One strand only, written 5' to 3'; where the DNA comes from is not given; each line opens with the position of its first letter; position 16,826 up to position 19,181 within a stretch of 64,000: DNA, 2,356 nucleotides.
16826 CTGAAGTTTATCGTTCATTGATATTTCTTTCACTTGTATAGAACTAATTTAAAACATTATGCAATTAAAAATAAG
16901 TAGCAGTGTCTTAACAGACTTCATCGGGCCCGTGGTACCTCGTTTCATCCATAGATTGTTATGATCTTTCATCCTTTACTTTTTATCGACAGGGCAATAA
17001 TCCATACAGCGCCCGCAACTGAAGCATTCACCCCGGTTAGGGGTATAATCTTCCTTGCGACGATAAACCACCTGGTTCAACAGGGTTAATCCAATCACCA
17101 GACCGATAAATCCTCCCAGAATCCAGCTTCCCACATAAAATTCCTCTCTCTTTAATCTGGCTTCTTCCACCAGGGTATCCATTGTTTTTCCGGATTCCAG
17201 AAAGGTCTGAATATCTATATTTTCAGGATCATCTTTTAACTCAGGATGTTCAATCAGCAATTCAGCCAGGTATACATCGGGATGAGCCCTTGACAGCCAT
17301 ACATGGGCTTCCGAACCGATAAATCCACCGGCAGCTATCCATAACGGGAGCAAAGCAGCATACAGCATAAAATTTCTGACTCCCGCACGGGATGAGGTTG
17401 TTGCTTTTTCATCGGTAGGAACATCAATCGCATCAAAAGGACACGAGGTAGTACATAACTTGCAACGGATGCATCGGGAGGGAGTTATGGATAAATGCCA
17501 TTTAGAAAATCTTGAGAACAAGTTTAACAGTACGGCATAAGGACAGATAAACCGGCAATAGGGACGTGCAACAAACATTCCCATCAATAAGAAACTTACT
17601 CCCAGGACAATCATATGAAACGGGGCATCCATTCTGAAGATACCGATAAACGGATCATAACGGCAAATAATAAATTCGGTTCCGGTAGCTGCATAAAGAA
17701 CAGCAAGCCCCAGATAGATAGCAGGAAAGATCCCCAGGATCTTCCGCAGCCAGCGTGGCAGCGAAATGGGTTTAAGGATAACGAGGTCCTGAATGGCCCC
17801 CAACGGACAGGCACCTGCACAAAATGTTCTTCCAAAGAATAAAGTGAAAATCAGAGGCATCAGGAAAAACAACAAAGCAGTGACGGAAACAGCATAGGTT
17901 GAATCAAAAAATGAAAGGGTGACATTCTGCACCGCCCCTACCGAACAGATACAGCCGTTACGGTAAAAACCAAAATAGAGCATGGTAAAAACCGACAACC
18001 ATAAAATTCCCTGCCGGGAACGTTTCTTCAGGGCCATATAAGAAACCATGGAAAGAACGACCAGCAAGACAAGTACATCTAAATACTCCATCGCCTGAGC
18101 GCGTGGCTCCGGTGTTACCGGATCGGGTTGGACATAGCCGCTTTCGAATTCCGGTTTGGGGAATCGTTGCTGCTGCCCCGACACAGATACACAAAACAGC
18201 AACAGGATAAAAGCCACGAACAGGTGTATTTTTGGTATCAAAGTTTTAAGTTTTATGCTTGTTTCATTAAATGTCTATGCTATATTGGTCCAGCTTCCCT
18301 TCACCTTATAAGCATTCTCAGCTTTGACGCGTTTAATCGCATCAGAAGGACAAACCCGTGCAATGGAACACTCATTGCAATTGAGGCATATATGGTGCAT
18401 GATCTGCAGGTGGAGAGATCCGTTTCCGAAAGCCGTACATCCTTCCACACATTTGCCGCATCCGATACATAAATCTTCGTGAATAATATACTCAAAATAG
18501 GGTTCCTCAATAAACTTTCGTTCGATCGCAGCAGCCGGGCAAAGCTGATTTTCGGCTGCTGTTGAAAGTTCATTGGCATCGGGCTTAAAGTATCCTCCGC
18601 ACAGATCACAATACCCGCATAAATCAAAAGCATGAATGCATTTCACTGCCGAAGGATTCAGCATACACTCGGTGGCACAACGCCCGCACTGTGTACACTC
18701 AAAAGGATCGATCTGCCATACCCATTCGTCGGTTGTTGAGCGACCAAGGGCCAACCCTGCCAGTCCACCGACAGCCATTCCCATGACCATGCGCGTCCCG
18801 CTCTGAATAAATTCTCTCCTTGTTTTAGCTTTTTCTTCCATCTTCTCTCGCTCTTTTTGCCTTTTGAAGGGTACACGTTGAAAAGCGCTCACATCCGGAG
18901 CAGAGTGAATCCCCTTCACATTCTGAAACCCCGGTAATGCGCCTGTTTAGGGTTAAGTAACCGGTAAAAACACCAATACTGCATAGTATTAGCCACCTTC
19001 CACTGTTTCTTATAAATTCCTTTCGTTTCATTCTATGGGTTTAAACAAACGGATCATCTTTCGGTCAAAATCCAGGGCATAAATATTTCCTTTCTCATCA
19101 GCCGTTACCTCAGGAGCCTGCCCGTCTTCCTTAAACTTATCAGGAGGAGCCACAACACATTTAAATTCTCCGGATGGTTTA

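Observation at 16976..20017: NapG/NapH-like (MauM/MauN-like) electron-transfer pair coupled to an NHL-like propeller instead of a known reductase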

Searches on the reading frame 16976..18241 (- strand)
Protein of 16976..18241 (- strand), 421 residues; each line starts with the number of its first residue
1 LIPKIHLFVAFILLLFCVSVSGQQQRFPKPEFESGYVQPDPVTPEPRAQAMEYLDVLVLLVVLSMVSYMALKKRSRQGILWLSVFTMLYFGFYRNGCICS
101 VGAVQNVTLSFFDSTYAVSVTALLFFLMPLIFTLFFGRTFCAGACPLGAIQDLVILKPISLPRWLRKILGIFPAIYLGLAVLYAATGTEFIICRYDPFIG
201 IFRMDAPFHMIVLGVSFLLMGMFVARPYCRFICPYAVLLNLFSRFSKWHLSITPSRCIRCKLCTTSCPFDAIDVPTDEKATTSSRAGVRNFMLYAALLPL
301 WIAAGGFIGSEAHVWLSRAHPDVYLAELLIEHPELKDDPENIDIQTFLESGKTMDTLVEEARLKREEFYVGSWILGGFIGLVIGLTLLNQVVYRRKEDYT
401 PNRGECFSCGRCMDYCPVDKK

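Call 3: search_protein_families(library=pfam, proteins=[window:16976-18241:-], max_evalue=0.01)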
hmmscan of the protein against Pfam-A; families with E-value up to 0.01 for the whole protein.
window:16976-18241:- (421 aa): 14 families
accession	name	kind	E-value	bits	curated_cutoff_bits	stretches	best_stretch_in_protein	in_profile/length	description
PF12801.12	Fer4_5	-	1.2e-11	44.8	22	2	120-170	3-46/48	4Fe-4S binding domain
PF00037.32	Fer4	-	9.8e-11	41.4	21.1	2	252-273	3-24/24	4Fe-4S binding domain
PF12838.12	Fer4_7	-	1.6e-08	35.3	27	3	229-271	8-52/52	4Fe-4S dicluster domain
PF14697.11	Fer4_21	-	8.9e-08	32.6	35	1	252-275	3-29/59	4Fe-4S dicluster domain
PF13237.11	Fer4_10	-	2.5e-07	30.9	25.5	1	250-274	2-27/53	4Fe-4S dicluster domain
PF13187.11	Fer4_9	-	1.5e-06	28.5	27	1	256-281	1-26/52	4Fe-4S dicluster domain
PF25160.1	LdpA_Fe-S-bd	-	2.1e-06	27.8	27.6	0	405-420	27-42/49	LdpA Fe-S cluster-binding domain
PF13484.11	Fer4_16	-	2.5e-06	28.6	30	1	256-279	1-23/66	4Fe-4S double cluster binding domain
PF12837.12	Fer4_6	-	4.1e-05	23.8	25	1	252-272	4-24/24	4Fe-4S binding domain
PF12797.12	Fer4_2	-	7.4e-05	22.9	24.5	1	248-269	1-22/22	4Fe-4S binding domain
PF13183.11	Fer4_8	-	8.5e-05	23.5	27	1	255-274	3-22/68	4Fe-4S dicluster domain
PF12800.12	Fer4_4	-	0.00011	22.7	24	1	254-269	1-16/17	4Fe-4S binding domain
PF17179.9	Fer4_22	-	0.0016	19.7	27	0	402-418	77-93/95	4Fe-4S dicluster domain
PF13534.11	Fer4_17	-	0.0072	17.3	22.2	0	256-274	1-18/61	4Fe-4S dicluster domain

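Call 4: search_protein_families(library=ncbifam, proteins=[window:16976-18241:-], max_evalue=0.01)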
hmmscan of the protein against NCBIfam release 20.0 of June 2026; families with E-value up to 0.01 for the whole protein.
window:16976-18241:- (421 aa): 41 families (the best 25 are shown)
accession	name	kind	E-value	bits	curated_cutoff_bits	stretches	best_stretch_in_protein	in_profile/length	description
TIGR02163.1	napH_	subfamily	1.5e-09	37.8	213.05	1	115-272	55-218/255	NapH/MauN family ferredoxin-type protein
TIGR01971.1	NuoI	subfamily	4.6e-09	35.9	113.05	2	247-279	73-105/121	NADH-quinone oxidoreductase, chain I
NF058577.1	FdxA_fam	equivalog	7e-08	32.5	65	1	396-419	28-51/52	4Fe-4S ferredoxin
NF007013.0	PRK09477.1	equivalog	9e-08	31.5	234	1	109-270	72-239/286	quinol dehydrogenase ferredoxin subunit NapH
NF038196.1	ferrodoxin_EFR1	subfamily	2.6e-07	30.9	75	1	247-278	177-206/242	EFR1 family ferrodoxin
NF046105.1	TransRegNosR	equivalog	1.5e-06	26.8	1000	1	57-273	412-645/680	transcriptional regulator NosR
NF042909.1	FMH_DH_FwdF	exception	2.4e-06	26.9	375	1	247-281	47-81/336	tungsten-dependent formylmethanofuran dehydrogenase subunit FwdF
NF040864.1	HgcB_ferredoxin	equivalog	5.7e-06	26.1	99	1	228-275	21-64/93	mercury methylation ferredoxin HgcB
NF004538.0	PRK05888.1-4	equivalog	5.9e-06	26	135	1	255-286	61-92/162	NADH-quinone oxidoreductase subunit NuoI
NF045490.1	FdxA_Protbact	equivalog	9e-06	25.9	135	1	248-281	31-64/104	ferredoxin FdxA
NF004539.0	PRK05888.1-5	equivalog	1.4e-05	24.8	225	1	255-288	61-93/162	NADH-quinone oxidoreductase subunit NuoI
NF045480.1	FdxA_Actino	equivalog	2.7e-05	24.4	125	0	249-274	32-57/107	ferredoxin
NF004541.0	PRK05888.2-2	equivalog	3.9e-05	23.6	217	1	227-273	67-112/168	NADH-quinone oxidoreductase subunit NuoI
NF004537.0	PRK05888.1-3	equivalog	5.6e-05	22.7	163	0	256-278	69-91/204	NADH-quinone oxidoreductase subunit NuoI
NF009053.0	PRK12387.1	subfamily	6.6e-05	22.7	204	1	253-282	36-65/180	formate hydrogenlyase complex iron-sulfur subunit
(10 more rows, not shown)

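Call 11: find_homologous_proteins(query=window:16976-18241:-)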
Query window:16976-18241:- (421 aa): 6006 proteins with E <= 0.001 among 8000 candidates; the best 120 are listed.
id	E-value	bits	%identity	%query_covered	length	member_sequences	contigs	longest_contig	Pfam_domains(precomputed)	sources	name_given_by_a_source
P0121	1.3e-281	952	100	98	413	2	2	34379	PF14697.12,PF12801.13,PF00037.33,PF13484.12,PF12838.13,PF25160.2,PF13237.12,PF13187.12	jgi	-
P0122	9.4e-256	867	87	99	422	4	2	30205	PF14697.12,PF12801.13,PF12837.13,PF00037.33,PF13484.12,PF12838.13,PF25160.2,PF13237.12,PF13187.12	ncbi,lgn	-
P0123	5.0e-239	812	78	100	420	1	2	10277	PF14697.12,PF12801.13,PF12837.13,PF00037.33,PF13484.12,PF12838.13,PF25160.2,PF13237.12,PF13183.12,PF13187.12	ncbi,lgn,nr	ncbi:MAG: 4Fe-4S binding protein [Prolixibacteraceae bacterium]|nr:4Fe-4S binding protein [Prolixiba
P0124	1.0e-233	794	79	100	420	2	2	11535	PF14697.12,PF12801.13,PF12837.13,PF00037.33,PF13484.12,PF12838.13,PF13237.12,PF13187.12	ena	-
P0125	6.1e-221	752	73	100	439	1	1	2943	PF14697.12,PF12801.13,PF12837.13,PF00037.33,PF13484.12,PF12838.13,PF25160.2,PF13237.12,PF13183.12,PF13187.12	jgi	jgi:NosR/NirI family nitrous oxide reductase transcriptional regulator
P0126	3.3e-219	747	73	100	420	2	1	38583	PF14697.12,PF12801.13,PF00037.33,PF13484.12,PF12838.13,PF25160.2,PF13237.12,PF13183.12,PF13187.12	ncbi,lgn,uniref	ncbi:hypothetical protein MNBD_BACTEROID01-441 [hydrothermal vent metagenome]|uniref:4Fe-4S ferredox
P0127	2.3e-218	744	74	100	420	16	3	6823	PF14697.12,PF12801.13,PF00037.33,PF13484.12,PF12838.13,PF13237.12,PF13187.12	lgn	-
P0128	4.6e-218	743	73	100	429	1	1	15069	PF14697.12,PF12801.13,PF12837.13,PF00037.33,PF13484.12,PF12838.13,PF25160.2,PF13237.12,PF13183.12,PF13187.12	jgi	jgi:NosR/NirI family transcriptional regulator, nitrous oxide reductase regulator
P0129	4.9e-216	736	73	99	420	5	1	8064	PF14697.12,PF12801.13,PF00037.33,PF13484.12,PF12838.13,PF25160.2,PF13237.12,PF13187.12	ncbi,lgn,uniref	ncbi:4Fe-4S binding protein [Mariniphaga sediminis]|uniref:4Fe-4S binding protein n=1 Tax=Mariniphag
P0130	1.0e-215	735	74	96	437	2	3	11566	PF14697.12,PF12801.13,PF00037.33,PF13484.12,PF12838.13,PF13237.12,PF13187.12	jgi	jgi:NosR/NirI family transcriptional regulator, nitrous oxide reductase regulator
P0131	1.9e-215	734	74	99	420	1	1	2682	PF14697.12,PF12801.13,PF00037.33,PF13484.12,PF12838.13,PF13237.12,PF13187.12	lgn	-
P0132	2.9e-215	734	73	99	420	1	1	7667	PF14697.12,PF12801.13,PF12837.13,PF00037.33,PF13484.12,PF12838.13,PF25160.2,PF13237.12,PF13183.12,PF13187.12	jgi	jgi:NosR/NirI family transcriptional regulator, nitrous oxide reductase regulator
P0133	7.1e-215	732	72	100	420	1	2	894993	PF14697.12,PF12801.13,PF12837.13,PF00037.33,PF13484.12,PF12838.13,PF25160.2,PF13237.12,PF13183.12,PF13187.12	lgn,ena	-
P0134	3.5e-214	730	73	99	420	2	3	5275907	PF14697.12,PF12801.13,PF12837.13,PF00037.33,PF13484.12,PF12838.13,PF25160.2,PF13237.12,PF13183.12,PF13187.12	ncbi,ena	-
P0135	6.5e-214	729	74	99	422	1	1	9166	PF14697.12,PF12801.13,PF12837.13,PF00037.33,PF13484.12,PF12838.13,PF13237.12,PF12800.13,PF13187.12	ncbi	-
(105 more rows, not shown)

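Call 16: search_solved_structures(query=window:16976-18241:-, max_evalue=1)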
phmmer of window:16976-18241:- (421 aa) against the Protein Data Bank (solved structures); distinct sequences matched with E-value up to 1: 76 (the best 60 are shown).
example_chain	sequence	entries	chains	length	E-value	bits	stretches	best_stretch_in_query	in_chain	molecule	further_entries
9sw6_H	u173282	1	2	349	1.5e-06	31.1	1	250-278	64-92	Tungsten formylmethanofuran dehydrogenase, subunit F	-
7zm7_I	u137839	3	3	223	2.2e-06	30.5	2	242-285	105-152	Oxidoreductase-like protein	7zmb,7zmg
5t5i_F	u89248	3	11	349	7.9e-06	28.6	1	245-278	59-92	Tungsten formylmethanofuran dehydrogenase subunit fwdF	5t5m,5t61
9iho_I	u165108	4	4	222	2.6e-05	26.9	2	254-285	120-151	NUIM (TYKY) subunit of mitochondrial NADH:ubiquinone oxidoreductase (Complex I)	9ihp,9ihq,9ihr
7b0n_I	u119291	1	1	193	0.00013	24.6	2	254-285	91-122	Subunit NUIM of protein NADH:Ubiquinone Oxidoreductase (Complex I)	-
7ar7_I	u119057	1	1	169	0.00017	24.2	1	254-285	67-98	NADH dehydrogenase [ubiquinone] iron-sulfur protein 8-A, mitochondrial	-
8b9z_I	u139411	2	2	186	0.00021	23.9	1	255-285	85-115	NADH dehydrogenase (ubiquinone) 23 kDa subunit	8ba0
6gcs_I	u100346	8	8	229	0.00022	23.9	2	254-285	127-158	TYKY SUBUNIT (NUIM) | Subunit NUIM of NADH:Ubiquinone Oxidoreductase (Complex I)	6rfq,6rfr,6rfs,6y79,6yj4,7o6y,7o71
6h8k_I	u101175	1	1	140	0.00034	23.2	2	247-283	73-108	Subunit NUIM of NADH:Ubiquinone Oxidoreductase (Complex I)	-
9sfi_T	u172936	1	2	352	0.00036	23.2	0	255-282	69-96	4Fe-4S ferredoxin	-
8esw_S8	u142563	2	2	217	0.00041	23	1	255-285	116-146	NADH dehydrogenase (ubiquinone) 23 kDa subunit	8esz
7a23_D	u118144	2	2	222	0.0005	22.7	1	254-285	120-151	TYKY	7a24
7aqr_I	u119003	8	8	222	0.00051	22.7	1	254-285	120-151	NADH dehydrogenase [ubiquinone] iron-sulfur protein 8-A, mitochondrial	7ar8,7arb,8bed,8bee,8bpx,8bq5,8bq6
9f5x_G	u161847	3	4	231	0.00072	22.2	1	254-285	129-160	NADH:ubiquinone oxidoreductase subunit 8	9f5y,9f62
6x89_S8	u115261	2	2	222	0.00085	21.9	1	254-285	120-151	NADH dehydrogenase [ubiquinone] iron-sulfur protein 8, mitochondrial | NDUS8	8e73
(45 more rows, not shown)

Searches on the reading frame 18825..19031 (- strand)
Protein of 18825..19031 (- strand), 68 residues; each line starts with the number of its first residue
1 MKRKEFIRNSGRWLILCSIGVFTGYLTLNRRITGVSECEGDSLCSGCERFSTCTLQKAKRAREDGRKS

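Call 3: search_protein_families(library=pfam, proteins=[window:18825-19031:-], max_evalue=0.01)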
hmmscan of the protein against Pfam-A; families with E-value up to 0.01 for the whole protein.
window:18825-19031:- (68 aa): 0 families

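Call 4: search_protein_families(library=ncbifam, proteins=[window:18825-19031:-], max_evalue=0.01)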
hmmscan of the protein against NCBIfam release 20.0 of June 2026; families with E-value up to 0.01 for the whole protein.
window:18825-19031:- (68 aa): 0 families
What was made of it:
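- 18825..19031 (-): 68-aa protein with a Tat-like signal or anchor (M-x-R-[KR]-x-F) and an invariant Cx5Cx2Cx5C motif. Its start overlaps the NHL stop by 4 nt. No Pfam or NCBIfam hit (calls 3, 4).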
